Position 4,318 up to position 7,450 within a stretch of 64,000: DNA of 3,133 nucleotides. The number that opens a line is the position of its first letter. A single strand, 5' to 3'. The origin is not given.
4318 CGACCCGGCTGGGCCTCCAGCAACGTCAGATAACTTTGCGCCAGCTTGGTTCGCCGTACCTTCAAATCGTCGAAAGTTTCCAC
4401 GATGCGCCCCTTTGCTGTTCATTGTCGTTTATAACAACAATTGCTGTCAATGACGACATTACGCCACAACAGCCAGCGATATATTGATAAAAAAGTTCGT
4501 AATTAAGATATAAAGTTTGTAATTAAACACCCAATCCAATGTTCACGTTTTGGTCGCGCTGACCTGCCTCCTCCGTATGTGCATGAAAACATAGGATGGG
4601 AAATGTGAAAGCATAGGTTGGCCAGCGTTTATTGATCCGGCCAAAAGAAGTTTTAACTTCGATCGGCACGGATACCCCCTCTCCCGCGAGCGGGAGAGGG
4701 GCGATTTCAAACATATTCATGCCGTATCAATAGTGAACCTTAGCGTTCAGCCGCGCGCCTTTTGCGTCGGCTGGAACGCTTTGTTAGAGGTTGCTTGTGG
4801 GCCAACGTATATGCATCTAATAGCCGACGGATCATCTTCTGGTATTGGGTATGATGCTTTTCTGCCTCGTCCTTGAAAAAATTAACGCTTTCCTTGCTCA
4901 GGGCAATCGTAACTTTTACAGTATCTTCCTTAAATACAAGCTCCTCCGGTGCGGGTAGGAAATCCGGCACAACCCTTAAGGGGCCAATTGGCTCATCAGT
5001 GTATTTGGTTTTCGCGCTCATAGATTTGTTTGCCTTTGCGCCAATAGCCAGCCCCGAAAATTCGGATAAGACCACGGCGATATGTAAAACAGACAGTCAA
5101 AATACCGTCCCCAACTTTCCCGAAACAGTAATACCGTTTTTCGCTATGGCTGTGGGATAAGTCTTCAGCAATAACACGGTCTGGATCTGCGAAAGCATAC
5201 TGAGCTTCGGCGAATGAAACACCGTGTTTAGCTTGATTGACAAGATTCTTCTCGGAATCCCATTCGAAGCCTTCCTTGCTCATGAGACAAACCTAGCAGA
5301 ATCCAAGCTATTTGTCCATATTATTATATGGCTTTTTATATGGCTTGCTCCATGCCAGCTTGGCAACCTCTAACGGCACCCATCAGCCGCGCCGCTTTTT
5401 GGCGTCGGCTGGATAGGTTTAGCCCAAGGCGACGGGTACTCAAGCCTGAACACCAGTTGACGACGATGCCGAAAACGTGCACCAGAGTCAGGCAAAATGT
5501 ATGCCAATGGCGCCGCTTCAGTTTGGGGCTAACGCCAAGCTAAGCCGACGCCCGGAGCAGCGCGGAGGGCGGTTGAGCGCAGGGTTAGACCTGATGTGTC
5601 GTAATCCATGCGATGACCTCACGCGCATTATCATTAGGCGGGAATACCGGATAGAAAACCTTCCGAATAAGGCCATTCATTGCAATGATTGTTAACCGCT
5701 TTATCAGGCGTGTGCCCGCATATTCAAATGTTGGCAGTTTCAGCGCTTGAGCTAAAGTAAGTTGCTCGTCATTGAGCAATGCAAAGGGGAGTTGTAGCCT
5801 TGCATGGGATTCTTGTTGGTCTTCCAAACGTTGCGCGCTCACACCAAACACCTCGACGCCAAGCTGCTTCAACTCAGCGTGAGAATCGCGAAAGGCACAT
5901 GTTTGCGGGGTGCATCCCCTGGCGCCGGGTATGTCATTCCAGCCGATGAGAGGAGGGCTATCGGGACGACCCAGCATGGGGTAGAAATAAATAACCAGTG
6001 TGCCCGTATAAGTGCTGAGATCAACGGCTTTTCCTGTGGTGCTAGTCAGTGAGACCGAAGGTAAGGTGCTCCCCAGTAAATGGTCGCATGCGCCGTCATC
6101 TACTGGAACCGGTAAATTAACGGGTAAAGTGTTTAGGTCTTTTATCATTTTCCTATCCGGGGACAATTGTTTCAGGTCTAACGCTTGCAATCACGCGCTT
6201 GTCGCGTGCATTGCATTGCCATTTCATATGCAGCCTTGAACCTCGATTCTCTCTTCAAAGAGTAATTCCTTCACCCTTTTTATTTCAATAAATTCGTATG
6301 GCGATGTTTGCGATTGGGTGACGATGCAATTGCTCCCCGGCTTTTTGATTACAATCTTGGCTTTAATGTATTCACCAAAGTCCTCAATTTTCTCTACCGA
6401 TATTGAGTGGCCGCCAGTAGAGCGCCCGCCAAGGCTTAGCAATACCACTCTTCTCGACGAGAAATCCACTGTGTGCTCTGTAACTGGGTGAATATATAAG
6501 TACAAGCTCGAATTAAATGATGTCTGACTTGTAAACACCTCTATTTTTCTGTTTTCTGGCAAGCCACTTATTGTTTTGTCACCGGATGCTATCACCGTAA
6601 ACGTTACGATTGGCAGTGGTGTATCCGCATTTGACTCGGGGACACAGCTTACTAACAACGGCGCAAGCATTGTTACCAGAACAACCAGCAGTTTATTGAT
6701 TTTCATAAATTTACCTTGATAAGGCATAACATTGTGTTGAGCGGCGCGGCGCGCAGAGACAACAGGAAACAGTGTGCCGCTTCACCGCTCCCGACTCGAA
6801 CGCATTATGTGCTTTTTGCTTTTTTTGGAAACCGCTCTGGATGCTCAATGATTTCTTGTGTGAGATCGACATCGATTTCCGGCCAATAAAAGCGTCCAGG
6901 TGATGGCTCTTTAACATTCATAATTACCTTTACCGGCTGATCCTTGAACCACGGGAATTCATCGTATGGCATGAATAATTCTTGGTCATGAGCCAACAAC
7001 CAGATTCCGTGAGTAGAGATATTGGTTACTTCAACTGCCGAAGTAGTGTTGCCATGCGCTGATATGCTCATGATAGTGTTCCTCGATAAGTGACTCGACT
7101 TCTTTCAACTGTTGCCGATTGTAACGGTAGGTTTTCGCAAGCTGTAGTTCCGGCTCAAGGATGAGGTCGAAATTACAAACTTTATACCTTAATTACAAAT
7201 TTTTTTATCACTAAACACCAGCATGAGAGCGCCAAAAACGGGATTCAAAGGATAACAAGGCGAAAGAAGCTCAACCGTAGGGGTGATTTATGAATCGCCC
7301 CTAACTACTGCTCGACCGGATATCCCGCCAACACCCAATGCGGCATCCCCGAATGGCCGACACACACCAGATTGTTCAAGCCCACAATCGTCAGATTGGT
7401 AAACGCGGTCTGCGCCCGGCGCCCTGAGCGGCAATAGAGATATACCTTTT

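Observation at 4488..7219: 2.7-kb cargo cassette bounded by 35-bp inverted repeats with tandem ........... boxes, carrying brnTA and stress genes but no transposase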

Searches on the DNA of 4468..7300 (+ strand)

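Call 42: search_dna_similar(query=window:4470-4545:+, collection=plasmids, mode=distant, max_evalue=10, max_rows=15)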
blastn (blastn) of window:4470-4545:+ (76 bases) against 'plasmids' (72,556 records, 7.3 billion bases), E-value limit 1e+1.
Records with a match: 18; places in all: 20; records where one place covers at least 80% of the query: 0.
Best place of each record, by identity: >=99% 3; 95-99% 1; 90-95% 4; 80-90% 8; 60-80% 2.
By first word of the organism name: Alteromonas 4; Clostridium 2; Bacillus 2; Methanosphaera 2; Niallia 1; Haladaptatus 1; Mesomycoplasma 1; Mycoplasmopsis 1; Borreliella 1; Pyrococcus 1; and 2 more.
By predicted mobility (MOB-suite, as given by PLSDB): non-mobilizable 13; conjugative 4; mobilizable 1.
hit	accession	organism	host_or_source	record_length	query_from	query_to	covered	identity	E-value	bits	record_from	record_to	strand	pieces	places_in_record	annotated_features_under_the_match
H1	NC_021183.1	Clostridium pasteurianum BC1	-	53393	18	67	66%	78.8%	7e+0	36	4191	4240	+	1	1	hypothetical protein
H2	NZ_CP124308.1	Clostridium baratii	Vulpes vulpes,whole organism,intestine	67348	9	55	62%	79.2%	2e+0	37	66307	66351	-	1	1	hypothetical protein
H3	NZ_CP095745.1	Niallia sp. Man26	Penaeus monodon,whole ...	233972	9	51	57%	81.8%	2e+0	37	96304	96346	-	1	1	none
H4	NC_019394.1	Alteromonas mediterranea DE1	-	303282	18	57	53%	82.9%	7e+0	37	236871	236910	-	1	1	none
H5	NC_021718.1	Alteromonas mediterranea UM7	-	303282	18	57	53%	82.9%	7e+0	37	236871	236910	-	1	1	none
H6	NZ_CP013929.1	Alteromonas mediterranea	seawater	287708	18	57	53%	82.9%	7e+0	37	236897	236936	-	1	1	none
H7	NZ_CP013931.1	Alteromonas mediterranea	seawater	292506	18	57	53%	82.9%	7e+0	37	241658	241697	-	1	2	none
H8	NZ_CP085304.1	Haladaptatus pallidirubidus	cell culture,saline soil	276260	14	51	50%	84.2%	7e+0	36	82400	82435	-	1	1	none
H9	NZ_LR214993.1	Mesomycoplasma hyopneumoniae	Pig,lung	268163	14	51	50%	82.1%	7e+0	37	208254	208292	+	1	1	mhp271: P97 family multifunctional adhesin Mhp271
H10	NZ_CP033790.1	Bacillus sp. FDAARGOS_527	Homo sapiens,Broviac blood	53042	10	46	49%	82.1%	2e+0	37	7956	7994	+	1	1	AimR family lysis-lysogeny pheromone receptor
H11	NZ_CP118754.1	Methanosphaera sp. ISO3-F5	-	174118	39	65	36%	92.9%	6e-1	39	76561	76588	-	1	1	hypothetical protein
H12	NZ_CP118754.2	Methanosphaera sp. ISO3-F5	Ovis aries,Ovine rumen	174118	39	65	36%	92.9%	6e-1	39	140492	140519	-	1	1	hypothetical protein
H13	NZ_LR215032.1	Mycoplasmopsis gallopavonis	Bird (Turkey),Air sacs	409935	19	44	34%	92.3%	6e-1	39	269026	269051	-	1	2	none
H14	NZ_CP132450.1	Borreliella americana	Bacterial isolate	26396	12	35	32%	91.7%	7e+0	36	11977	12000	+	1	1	peptide ABC transporter substrate-binding protein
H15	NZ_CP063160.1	Bacillus cereus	-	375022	37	58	29%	95.5%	7e+0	37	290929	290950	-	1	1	YdbC family protein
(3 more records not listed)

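Call 44: search_dna_similar(query=window:4468-7300:+, collection=plasmids, mode=distant, max_evalue=0.001, max_rows=20)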
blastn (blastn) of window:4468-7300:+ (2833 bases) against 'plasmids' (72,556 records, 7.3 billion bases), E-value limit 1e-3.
Records with a match: 18; places in all: 22; records where one place covers at least 80% of the query: 0.
Best place of each record, by identity: >=99% 1; 60-80% 17.
By first word of the organism name: Agrobacterium 15; Thalassospira 1; Rhizobium 1; Thiolapillus 1.
By predicted mobility (MOB-suite, as given by PLSDB): conjugative 16; non-mobilizable 2.
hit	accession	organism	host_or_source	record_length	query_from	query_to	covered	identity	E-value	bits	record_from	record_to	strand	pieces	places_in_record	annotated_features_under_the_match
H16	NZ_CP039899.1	Agrobacterium tumefaciens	-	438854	1399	1478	3%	77.5%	8e-7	64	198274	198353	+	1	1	peroxiredoxin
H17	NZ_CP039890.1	Agrobacterium tumefaciens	-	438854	1399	1478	3%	77.5%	8e-7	64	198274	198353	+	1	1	peroxiredoxin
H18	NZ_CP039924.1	Agrobacterium tumefaciens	-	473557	1399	1477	3%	78.5%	2e-7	67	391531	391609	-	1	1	peroxiredoxin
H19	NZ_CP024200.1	Thalassospira marina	-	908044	1418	1498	3%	75.3%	1e-4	57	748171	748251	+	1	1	peroxiredoxin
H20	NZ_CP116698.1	Agrobacterium tumefaciens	Clematis,cell culture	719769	1399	1478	3%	76.3%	4e-5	60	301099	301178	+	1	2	peroxiredoxin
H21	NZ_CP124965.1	Agrobacterium tumefaciens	lilac,cell culture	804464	1399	1478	3%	76.3%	4e-5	60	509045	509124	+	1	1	peroxiredoxin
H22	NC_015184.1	Agrobacterium tumefaciens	-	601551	1400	1478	3%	77.2%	3e-6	63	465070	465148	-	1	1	peroxiredoxin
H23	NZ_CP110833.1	Agrobacterium sp. 13-2099-1-2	quaking aspen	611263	1400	1478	3%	77.2%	3e-6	63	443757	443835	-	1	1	peroxiredoxin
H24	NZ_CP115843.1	Agrobacterium tumefaciens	willow,cell culture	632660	1400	1478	3%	77.2%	3e-6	63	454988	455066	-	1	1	peroxiredoxin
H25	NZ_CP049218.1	Agrobacterium tumefaciens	Clematis,cell culture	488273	1400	1478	3%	77.2%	3e-6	63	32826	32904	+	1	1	peroxiredoxin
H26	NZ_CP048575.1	Agrobacterium tumefaciens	walnut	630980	1400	1478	3%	77.2%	3e-6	63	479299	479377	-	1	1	peroxiredoxin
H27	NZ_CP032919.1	Agrobacterium tumefaciens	-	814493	1399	1478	3%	75.0%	4e-4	55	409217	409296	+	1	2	peroxiredoxin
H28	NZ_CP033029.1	Agrobacterium tumefaciens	-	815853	1399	1478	3%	75.0%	4e-4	55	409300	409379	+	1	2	peroxiredoxin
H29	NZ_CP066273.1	Agrobacterium tumefaciens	-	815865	1399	1478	3%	75.0%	4e-4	55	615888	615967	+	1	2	peroxiredoxin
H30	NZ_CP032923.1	Agrobacterium tumefaciens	Euonymus sp.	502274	1400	1478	3%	75.9%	1e-4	58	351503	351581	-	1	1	peroxiredoxin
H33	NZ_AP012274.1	Thiolapillus brandeum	-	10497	915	947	1%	100.0%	1e-5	61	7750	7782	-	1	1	none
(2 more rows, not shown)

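Call 46: get_annotated_region(hit=H33, flank=5500)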
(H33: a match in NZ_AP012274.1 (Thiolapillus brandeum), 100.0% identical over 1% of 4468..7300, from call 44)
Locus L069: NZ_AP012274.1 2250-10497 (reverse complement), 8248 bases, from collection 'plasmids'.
description: Thiolapillus brandeum strain Hiromi 1 plasmid pTBH10, complete sequence
organism: Thiolapillus brandeum (NCBI taxid 1076588)
taxonomy: Bacteria; Pseudomonadota; Gammaproteobacteria; Chromatiales; Sedimenticolaceae; Thiolapillus; Thiolapillus brandeum
host: -; source: -; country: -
typing (MOB-suite, as given by PLSDB): non-mobilizable
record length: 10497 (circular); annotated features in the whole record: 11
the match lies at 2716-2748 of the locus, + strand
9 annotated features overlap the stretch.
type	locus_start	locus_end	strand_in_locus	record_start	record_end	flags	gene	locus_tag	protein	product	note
CDS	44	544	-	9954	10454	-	-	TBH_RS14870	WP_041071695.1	hypothetical protein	-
CDS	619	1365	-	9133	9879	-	-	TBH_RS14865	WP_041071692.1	hypothetical protein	-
CDS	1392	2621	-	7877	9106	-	-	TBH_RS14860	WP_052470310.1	IS91 family transposase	-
CDS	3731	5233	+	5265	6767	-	istA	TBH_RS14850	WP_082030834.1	IS21 family transposase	-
CDS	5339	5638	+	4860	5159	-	-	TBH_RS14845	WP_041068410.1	hypothetical protein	-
CDS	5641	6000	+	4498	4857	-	tnpB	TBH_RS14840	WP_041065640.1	IS66 family insertion sequence element accessory protein TnpB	-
CDS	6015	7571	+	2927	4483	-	-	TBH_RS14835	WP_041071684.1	IS66 family transposase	-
CDS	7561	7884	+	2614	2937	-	-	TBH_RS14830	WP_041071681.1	hypothetical protein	-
CDS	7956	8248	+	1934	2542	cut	-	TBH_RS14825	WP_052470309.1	IS110 family transposase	-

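Call 80: search_dna_similar(query=window:4468-7300:+, collection=phages, mode=distant, max_evalue=0.001, max_rows=10)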
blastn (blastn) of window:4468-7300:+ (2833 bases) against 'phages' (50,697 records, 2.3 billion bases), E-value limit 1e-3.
No match.

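Call 84: build_rna_model(alignment_id=A3, structure=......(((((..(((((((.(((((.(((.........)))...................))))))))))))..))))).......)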
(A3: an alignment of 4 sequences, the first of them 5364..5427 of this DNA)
Model R1 built from alignment A3 (4 sequences, 87 columns); structure: as given.
model positions 68; base pairs 20; branch points 0; effective number of sequences 3.12; information 0.826 bits per position. Calibrated on 0.2 Mb of random sequence (short: E-values are rough).
structure used (alignment columns):
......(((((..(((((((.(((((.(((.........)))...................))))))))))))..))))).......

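Call 85: search_with_rna_model(model_id=R1, source=window, filters=off, max_evalue=10, show_alignments=6)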
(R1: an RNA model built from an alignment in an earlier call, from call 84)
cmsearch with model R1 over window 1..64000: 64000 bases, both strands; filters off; matches with E-value up to 10: 5.
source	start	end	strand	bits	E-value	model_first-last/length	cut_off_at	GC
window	4728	4793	-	76.3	3.9e-18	1-68/68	no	0.55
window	5364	5427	-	72.4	4.7e-17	1-68/68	no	0.59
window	6172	6224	-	16.5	0.099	1-68/68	no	0.51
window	4734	4793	+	11.5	2.4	1-68/68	no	0.57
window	3176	3247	+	9.6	8.1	1-68/68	no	0.43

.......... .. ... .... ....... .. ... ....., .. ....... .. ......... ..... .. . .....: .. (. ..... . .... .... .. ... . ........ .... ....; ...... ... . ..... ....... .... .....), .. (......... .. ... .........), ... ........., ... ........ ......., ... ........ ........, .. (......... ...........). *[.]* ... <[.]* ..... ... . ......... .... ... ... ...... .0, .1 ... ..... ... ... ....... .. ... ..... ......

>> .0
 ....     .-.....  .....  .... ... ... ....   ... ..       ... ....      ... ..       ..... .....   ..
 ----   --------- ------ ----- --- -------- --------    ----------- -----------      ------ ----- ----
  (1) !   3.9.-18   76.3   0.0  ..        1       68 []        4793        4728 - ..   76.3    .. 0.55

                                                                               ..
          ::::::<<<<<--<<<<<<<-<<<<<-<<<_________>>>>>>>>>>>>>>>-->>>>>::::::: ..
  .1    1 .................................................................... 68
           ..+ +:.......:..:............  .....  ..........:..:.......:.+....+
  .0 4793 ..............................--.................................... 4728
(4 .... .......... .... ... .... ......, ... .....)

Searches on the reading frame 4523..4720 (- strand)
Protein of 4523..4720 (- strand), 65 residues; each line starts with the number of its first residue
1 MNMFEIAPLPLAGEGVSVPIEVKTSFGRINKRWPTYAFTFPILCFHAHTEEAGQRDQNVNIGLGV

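Call 16: search_protein_families(library=pfam, proteins=[window:4523-4720:-], max_evalue=0.01)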
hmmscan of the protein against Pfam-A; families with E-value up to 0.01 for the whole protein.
window:4523-4720:- (65 aa): 0 families

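Call 66: search_protein_families(library=padloc, proteins=[window:4523-4720:-], max_evalue=0.001)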
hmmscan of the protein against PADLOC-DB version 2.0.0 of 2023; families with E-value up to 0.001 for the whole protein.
window:4523-4720:- (65 aa): 0 families

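Call 67: search_protein_families(library=ncbifam, proteins=[window:4523-4720:-], max_evalue=0.001)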
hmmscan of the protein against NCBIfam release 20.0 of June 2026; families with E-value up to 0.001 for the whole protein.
window:4523-4720:- (65 aa): 0 families

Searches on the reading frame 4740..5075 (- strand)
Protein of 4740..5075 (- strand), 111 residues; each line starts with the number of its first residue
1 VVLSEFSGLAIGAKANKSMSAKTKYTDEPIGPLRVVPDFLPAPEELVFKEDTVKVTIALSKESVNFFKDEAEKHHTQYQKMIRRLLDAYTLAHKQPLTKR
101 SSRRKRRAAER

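Call 16: search_protein_families(library=pfam, proteins=[window:4740-5075:-], max_evalue=0.01)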
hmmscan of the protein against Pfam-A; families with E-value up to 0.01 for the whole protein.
window:4740-5075:- (111 aa): 1 family
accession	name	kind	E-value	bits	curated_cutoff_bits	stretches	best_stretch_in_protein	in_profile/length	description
PF14384.12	BrnA_antitoxin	-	0.0017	19.1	26.1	1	34-89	15-67/68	BrnA antitoxin of type II toxin-antitoxin system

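Call 66: search_protein_families(library=padloc, proteins=[window:4740-5075:-], max_evalue=0.001)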
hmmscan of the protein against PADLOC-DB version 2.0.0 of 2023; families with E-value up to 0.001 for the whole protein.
window:4740-5075:- (111 aa): 0 families

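Call 67: search_protein_families(library=ncbifam, proteins=[window:4740-5075:-], max_evalue=0.001)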
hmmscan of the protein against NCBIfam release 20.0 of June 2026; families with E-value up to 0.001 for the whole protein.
window:4740-5075:- (111 aa): 0 families
